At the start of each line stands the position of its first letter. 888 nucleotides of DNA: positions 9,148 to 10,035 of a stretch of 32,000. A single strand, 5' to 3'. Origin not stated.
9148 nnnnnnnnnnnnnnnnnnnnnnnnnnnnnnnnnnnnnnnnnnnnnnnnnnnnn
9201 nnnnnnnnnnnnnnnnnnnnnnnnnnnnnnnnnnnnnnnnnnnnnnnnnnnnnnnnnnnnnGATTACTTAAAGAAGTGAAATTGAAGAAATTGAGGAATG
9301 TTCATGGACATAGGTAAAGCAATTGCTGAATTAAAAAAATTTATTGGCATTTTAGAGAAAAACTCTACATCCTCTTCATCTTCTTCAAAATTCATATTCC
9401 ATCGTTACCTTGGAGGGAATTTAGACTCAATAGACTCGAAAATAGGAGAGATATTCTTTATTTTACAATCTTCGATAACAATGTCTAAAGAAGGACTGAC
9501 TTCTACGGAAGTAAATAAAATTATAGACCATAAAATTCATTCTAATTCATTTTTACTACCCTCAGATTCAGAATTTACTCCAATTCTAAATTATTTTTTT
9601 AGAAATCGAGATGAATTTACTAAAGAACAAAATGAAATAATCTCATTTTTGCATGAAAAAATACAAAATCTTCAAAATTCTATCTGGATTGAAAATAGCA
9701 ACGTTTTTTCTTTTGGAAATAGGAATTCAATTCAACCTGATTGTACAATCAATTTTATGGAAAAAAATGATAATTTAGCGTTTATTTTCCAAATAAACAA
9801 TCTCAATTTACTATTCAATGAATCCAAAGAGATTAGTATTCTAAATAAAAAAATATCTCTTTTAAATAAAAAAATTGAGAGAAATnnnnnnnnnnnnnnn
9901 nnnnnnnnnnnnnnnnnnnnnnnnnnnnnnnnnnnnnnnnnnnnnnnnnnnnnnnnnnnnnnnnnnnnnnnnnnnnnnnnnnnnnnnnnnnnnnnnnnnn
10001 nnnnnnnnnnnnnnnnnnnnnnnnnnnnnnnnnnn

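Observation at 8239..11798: Plus-strand operon ending in two tandem paralogous 'novel head plus long coiled-coil' proteins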

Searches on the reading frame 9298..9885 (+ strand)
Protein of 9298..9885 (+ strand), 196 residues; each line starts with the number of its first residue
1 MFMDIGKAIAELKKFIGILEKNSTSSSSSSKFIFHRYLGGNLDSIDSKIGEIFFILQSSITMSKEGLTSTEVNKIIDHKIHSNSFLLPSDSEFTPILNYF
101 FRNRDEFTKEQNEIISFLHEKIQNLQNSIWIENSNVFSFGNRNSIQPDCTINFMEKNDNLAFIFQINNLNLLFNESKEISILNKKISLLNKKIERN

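Call 5: find_homologous_proteins(query=window:9298-9885:+, max_evalue=0.01)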
Query seq(196 aa) (196 aa): 5 proteins with E <= 0.01 among 215 candidates.
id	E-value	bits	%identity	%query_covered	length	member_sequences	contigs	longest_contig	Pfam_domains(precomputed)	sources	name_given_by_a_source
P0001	4.7e-91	322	84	93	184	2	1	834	PF17610.8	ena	-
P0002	3.2e-80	286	74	98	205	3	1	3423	-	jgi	-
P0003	9.0e-64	233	68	93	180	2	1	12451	-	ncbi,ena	-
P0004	1.1e-63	232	67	91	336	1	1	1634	-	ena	-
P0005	6.7e-36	142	66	54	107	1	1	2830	-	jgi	-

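Call 8: find_encoding_contigs(protein=P0003, flank=10000, max_places=4)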
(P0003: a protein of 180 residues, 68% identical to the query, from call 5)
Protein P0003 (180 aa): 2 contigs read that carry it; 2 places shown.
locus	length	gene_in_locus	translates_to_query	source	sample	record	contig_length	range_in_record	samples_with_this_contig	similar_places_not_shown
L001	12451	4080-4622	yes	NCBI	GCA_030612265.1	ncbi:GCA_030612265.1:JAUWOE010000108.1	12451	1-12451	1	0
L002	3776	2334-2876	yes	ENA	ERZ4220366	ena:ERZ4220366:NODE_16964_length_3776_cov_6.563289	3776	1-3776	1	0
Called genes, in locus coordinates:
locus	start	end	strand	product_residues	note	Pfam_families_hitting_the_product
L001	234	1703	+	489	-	PF00872:Transposase_mut (weak)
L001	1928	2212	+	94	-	-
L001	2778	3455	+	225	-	PF00352:TBP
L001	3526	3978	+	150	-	-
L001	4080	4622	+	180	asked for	-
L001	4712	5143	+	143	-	-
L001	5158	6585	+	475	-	-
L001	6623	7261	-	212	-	PF00352:TBP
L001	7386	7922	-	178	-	PF00009:GTP_EFTU (faint), PF00025:Arf, PF03193:RsgA_GTPase (faint), PF00071:Ras, PF03029:ATP_bind_1 (faint), PF08477:Roc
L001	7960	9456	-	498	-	PF06745:ATPase, PF07088:GvpD_P-loop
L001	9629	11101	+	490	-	PF13380:CoA_binding_2, PF13607:Succ_CoA_lig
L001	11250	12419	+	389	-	PF02615:Ldh_2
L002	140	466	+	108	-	-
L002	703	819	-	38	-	-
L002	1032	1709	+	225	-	PF00352:TBP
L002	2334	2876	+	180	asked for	-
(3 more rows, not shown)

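Call 20: search_solved_structures(query=A3, max_evalue=10)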
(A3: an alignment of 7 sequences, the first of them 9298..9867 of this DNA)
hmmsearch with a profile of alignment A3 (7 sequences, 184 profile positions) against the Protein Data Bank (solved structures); distinct sequences matched with E-value up to 10: 2.
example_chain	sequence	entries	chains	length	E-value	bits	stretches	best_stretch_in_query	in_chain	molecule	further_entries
5hyd_A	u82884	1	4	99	0.15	15.2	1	30-102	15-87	Protein S100-Z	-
3fx7_A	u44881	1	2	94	0.84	12.7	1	87-131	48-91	Putative uncharacterized protein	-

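Call 25: predict_structure(alignment_id=A3)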
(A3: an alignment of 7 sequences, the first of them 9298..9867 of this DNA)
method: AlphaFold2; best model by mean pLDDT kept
length: 190 residues; sequences in the alignment: 7
mean_pLDDT: 72.9   pTM: 0.69
mean pLDDT of the five models: 72.9, 72.2, 56.3, 54.2, 51.5
residues with pLDDT >= 90: 3; 70-90: 114; 50-70: 54; < 50: 19
segments of 3 or more residues with pLDDT < 50: 26-28, 138-143, 171-176
pLDDT, mean of each block of 10 residues (from residue 1): 76 88 56 79 66 78 74 87 79 84 84 88 80 56 60 73 74 49 54
secondary structure, 60 per line:
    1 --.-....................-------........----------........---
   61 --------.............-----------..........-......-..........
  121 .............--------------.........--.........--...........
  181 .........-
elements in order: H5-24 E32-39 E50-57 H69-81 H93-102 H104-107 H111-133 E148-156 E159-167 H170-189

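Call 27: fold_search(model_id=the predicted structure, library=pdb)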
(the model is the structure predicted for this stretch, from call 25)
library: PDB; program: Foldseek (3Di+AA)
matches with E <= 10: 68; with E <= 0.001: 0
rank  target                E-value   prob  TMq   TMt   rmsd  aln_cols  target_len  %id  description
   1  9m6x_P                6.4e-01  0.07  0.18  0.23  12.2       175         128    3  Cryo-EM structure of bacteriophage NF5 neck (released 2025-12-17)
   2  6zyw_O                1.9e+00  0.03  0.13  0.19  12.9       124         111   14  Outer Dynein Arm-Shulin complex - overall structure (Tetrahymena thermophila) (released 2021-01-20)
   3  5moi_A                2.2e+00  0.04  0.17  0.18  11.2       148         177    7  Crystal structure of human IgE-Fc epsilon 3-4 (released 2018-01-10)
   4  6e95_A                2.2e+00  0.03  0.15  0.13  14.0       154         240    6  Chimeric structure of Saccharomyces cerevisiae GCN4 leucine zipper fused to Staphylococcus aureus AgrC cytoplasmic his (released 2019-02-27)
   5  3h9y_A                3.0e+00  0.08  0.22  0.20  11.3       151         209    5  Crystal structure of the IgE-Fc3-4 domains (released 2009-09-08)
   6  5mok_A                3.2e+00  0.03  0.17  0.16  11.2       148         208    7  Crystal structure of human IgE-Fc epsilon 3-4 (released 2018-01-10)
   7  4ezm_C                3.4e+00  0.07  0.21  0.20  12.5       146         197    5  Crystal structure of the human IgE-Fc(epsilon)3-4 bound to its B cell receptor derCD23 (released 2012-07-18)
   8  5mok_C                3.4e+00  0.07  0.21  0.20  11.2       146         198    5  Crystal structure of human IgE-Fc epsilon 3-4 (released 2018-01-10)
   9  2kvt_MODEL_1_A        3.4e+00  0.02  0.12  0.25  13.5        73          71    8  solution NMR structure of yaiA from Escherichia Eoli. Northeast Structural Genomics Target ER244 (released 2010-05-19)
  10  9hae_A                3.4e+00  0.02  0.11  0.11  15.6        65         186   17  Dust mite allergen Der f 7 with computationally designed DerF7_b2 binder (released 2024-12-18)
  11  3rrk                  3.6e+00  0.01  0.15  0.11  18.2       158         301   11  Crystal structure of the cytoplasmic N-terminal domain of subunit I, homolog of subunit a, of V-ATPase (released 2011-08-10)
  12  5mok_D                3.8e+00  0.06  0.21  0.20  11.1       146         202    5  Crystal structure of human IgE-Fc epsilon 3-4 (released 2018-01-10)
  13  4ezm_B                3.8e+00  0.06  0.21  0.19  12.0       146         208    5  Crystal structure of the human IgE-Fc(epsilon)3-4 bound to its B cell receptor derCD23 (released 2012-07-18)
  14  5anm_G                4.1e+00  0.06  0.21  0.19  12.0       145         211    5  Crystal structure of IgE Fc in complex with a neutralizing antibody (released 2015-09-30)
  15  9y6s_6g               4.1e+00  0.01  0.13  0.19  20.1       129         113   11  96-nm repeat of the Leishmania tarentolae doublet microtubule (released 2025-12-17)
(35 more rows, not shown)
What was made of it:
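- On Roadblock/LC7 or longin domain: One BLOC-3 (longin-containing) chain matched the lower-confidence A model at E 7.9, probability 0.01 (call 27).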

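Call 28: search_protein_representatives(alignment_id=A3)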
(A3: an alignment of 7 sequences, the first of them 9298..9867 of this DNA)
Query: 7 sequences, 184 profile positions. Proteins with E-value up to 0.001 (for the whole library): 30; up to 1e-10: 21; up to 1e-30: 3. The best 30 are listed.
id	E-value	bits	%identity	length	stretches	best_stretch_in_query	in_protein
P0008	7.4e-69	247.6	-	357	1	1-183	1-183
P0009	8.2e-56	205.1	-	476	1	3-182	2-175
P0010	4.7e-42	160.3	-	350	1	1-175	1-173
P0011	6.2e-30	120.8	-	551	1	1-181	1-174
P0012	1.3e-24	103.5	-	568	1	1-180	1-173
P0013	1.4e-20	90.2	-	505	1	1-182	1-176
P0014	3.3e-20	89.1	-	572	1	5-181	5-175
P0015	2.1e-18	83.2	-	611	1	21-180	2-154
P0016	2.3e-18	83.1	-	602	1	1-181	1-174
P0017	2.4e-18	83.0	-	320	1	8-181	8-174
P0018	7.3e-18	81.4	-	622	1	5-181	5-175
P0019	1.4e-17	80.5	-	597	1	1-181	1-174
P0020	4.2e-17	79.0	-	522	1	1-180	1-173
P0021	4.8e-16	75.5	-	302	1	1-173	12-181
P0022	1.5e-15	73.9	-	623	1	5-181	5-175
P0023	3.7e-15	72.6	-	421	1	2-171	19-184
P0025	4.7e-14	69.0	-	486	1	1-165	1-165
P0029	3.6e-10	56.4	-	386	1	1-167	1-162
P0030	5.4e-10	55.8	-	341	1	2-179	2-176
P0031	2.2e-08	50.5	-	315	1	10-158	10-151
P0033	3.9e-07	46.5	-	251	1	1-165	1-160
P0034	2.2e-06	44.0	-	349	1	2-175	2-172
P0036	3.0e-05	40.3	-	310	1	9-165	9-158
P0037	1.9e-04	37.7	-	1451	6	7-81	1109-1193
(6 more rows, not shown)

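Call 34: find_encoding_contigs(protein=P0011, flank=8000, max_places=3)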
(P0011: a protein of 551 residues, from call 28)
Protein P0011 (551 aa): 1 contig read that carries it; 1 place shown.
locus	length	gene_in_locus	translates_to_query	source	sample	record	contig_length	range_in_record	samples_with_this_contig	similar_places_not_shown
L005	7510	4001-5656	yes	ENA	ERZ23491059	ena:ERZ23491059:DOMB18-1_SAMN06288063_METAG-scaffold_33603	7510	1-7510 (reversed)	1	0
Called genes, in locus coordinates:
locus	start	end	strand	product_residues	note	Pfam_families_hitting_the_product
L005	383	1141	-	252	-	PF03009:GDPD, PF13653:GDPD_2 (weak)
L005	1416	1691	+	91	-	PF02150:Zn_ribbon_RPB9 (weak)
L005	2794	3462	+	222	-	PF00352:TBP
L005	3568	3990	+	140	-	-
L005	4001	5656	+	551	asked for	-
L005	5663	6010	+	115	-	PF02311:AraC_binding (weak), PF07883:Cupin_2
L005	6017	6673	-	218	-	PF00352:TBP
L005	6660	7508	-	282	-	?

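Call 35: find_encoding_contigs(protein=P0025, flank=8000, max_places=3)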
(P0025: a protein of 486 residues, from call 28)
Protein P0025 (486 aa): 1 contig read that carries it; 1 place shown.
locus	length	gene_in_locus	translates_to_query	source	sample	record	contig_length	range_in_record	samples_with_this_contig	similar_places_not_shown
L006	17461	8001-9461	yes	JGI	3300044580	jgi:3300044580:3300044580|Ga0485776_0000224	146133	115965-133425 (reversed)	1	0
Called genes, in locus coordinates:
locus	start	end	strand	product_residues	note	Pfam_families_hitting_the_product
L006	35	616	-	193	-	PF07892:DUF1667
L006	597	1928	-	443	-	PF00070:Pyr_redox (faint), PF00890:FAD_binding_2 (weak), PF01266:DAO (weak), PF03486:HI0933_like (weak), PF07992:Pyr_redox_2, PF12831:FAD_oxidored, PF13450:NAD_binding_8 (weak), PF13738:Pyr_redox_3 (faint)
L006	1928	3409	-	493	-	PF01266:DAO, PF07992:Pyr_redox_2 (weak), PF04324:Fer2_BFD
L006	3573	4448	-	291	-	-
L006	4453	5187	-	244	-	PF03009:GDPD, PF13653:GDPD_2 (weak)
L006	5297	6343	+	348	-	-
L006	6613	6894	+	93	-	PF02150:Zn_ribbon_RPB9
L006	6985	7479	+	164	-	PF02036:SCP2 (weak)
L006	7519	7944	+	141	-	-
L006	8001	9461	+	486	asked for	PF24161:CCDC39 (weak)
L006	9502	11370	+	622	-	-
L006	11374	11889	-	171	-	PF00025:Arf, PF03193:RsgA_GTPase (faint), PF10662:PduV-EutP (faint), PF00071:Ras, PF08477:Roc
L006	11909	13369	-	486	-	PF06745:ATPase, PF07088:GvpD_P-loop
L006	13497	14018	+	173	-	-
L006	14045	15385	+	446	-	-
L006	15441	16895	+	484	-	PF02629:CoA_binding (weak), PF13380:CoA_binding_2, PF13607:Succ_CoA_lig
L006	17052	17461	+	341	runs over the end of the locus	PF00005:ABC_tran, PF02463:SMC_N (faint), PF13304:AAA_21 (weak)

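Call 45: find_encoding_contigs(protein=P0030, flank=8000, max_places=3)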
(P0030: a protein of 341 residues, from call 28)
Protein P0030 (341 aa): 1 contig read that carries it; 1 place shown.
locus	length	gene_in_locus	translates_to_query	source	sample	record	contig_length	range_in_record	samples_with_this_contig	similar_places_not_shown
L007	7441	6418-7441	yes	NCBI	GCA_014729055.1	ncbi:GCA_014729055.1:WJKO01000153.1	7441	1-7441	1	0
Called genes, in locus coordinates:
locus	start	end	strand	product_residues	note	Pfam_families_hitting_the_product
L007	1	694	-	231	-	?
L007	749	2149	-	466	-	PF13570:Beta-prop_ACSF4, PF23342:WDR90_beta-prop_4th, PF23381:Beta-prop_IFT122_1st, PF23409:Beta-prop_EML, PF23414:Beta-prop_EML_2, PF24782:WD40_MABP1-WDR62_2nd, PF24814:WD40_Prp19, PF25168:Beta-prop_WDR36-Utp21_2nd, +79 more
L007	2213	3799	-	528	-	PF12706:Lactamase_B_2 (faint)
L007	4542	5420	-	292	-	PF01022:HTH_5, PF12840:HTH_20 (weak), PF00025:Arf, PF04670:Gtr1_RagA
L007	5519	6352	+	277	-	PF01887:SAM_HAT_N, PF20257:SAM_HAT_C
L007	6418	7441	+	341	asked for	?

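Call 46: find_encoding_contigs(protein=P0023, flank=8000, max_places=3)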
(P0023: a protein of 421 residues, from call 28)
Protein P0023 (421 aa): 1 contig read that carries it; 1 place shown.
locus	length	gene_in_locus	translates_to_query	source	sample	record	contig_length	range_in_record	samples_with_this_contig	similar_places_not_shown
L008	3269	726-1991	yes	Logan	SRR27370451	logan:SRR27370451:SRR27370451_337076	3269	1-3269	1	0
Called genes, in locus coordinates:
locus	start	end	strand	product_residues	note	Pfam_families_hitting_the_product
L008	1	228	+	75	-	?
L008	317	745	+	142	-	-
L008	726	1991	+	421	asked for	PF19220:Rod_CreS (faint)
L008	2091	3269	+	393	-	?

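Call 54: find_encoding_contigs(protein=P0014, flank=10000, max_places=2)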
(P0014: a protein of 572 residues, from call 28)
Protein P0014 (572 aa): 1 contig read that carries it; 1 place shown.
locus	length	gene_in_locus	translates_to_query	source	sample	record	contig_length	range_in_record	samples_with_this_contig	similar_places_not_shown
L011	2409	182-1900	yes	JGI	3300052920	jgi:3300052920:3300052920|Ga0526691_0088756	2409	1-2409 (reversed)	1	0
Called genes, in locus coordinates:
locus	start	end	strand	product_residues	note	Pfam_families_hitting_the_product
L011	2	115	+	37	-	?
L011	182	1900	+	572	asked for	-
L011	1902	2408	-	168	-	?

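Call 55: find_encoding_contigs(protein=P0016, flank=10000, max_places=2)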
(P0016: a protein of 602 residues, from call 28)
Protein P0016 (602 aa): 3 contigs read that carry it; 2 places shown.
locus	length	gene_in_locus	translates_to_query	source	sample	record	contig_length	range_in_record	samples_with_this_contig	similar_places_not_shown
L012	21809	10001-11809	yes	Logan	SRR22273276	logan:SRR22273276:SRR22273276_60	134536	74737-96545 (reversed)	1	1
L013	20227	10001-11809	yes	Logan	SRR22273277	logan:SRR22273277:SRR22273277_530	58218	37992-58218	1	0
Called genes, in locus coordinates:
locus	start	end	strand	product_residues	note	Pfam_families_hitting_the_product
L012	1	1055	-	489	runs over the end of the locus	PF01266:DAO, PF07992:Pyr_redox_2 (weak), PF04324:Fer2_BFD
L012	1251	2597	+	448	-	PF00390:malic, PF03949:Malic_M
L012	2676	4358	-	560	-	-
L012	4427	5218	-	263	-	-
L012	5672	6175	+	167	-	-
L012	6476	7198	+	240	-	PF01040:UbiA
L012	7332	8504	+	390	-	PF02615:Ldh_2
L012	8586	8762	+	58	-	-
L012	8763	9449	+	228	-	PF00352:TBP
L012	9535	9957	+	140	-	-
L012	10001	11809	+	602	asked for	-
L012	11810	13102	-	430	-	PF08477:Roc (faint), PF00025:Arf (weak), PF04670:Gtr1_RagA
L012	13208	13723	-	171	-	PF00025:Arf, PF00071:Ras, PF02421:FeoB_N (faint), PF08477:Roc, PF10662:PduV-EutP (faint), PF00009:GTP_EFTU, PF03193:RsgA_GTPase (weak), PF16897:MMR_HSR1_Xtn (weak)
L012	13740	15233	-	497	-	PF06745:ATPase, PF07088:GvpD_P-loop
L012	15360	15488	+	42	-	-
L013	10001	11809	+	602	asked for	-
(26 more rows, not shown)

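Call 56: find_encoding_contigs(protein=P0031, flank=10000, max_places=2)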
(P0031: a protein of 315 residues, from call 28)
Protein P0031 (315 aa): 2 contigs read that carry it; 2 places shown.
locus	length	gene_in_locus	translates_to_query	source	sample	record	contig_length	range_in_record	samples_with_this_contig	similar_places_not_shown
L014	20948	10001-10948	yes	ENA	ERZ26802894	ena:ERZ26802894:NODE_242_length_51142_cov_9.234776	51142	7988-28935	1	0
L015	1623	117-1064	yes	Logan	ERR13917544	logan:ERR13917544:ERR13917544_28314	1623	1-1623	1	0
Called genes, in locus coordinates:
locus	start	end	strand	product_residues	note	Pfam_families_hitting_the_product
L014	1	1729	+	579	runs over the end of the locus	PF00501:AMP-binding, PF13193:AMP-binding_C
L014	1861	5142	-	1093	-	PF19077:Big_13 (faint), PF13229:Beta_helix, PF05048:NosD, PF13229:Beta_helix, PF05048:NosD (weak), PF13229:Beta_helix (weak), PF05048:NosD (weak), PF13229:Beta_helix, +1 more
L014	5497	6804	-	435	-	PF05977:MFS_3, PF07690:MFS_1, PF12832:MFS_1_like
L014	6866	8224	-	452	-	PF00083:Sugar_tr (weak), PF05977:MFS_3, PF07690:MFS_1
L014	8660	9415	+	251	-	-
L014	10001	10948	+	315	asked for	-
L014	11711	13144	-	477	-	PF02629:CoA_binding, PF13380:CoA_binding_2, PF13607:Succ_CoA_lig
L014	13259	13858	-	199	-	PF18306:LDcluster4, PF03641:Lysine_decarbox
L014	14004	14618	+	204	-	-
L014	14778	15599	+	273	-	-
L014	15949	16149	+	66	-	-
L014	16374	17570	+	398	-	PF05621:TniB (faint), PF13191:AAA_16 (weak), PF13401:AAA_22, PF22703:Cdc6_lid, PF09079:WHD_Cdc6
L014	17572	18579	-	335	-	PF00069:Pkinase, PF07714:PK_Tyr_Ser-Thr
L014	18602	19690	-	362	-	-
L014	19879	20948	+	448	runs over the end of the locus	PF00155:Aminotran_1_2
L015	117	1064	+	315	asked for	-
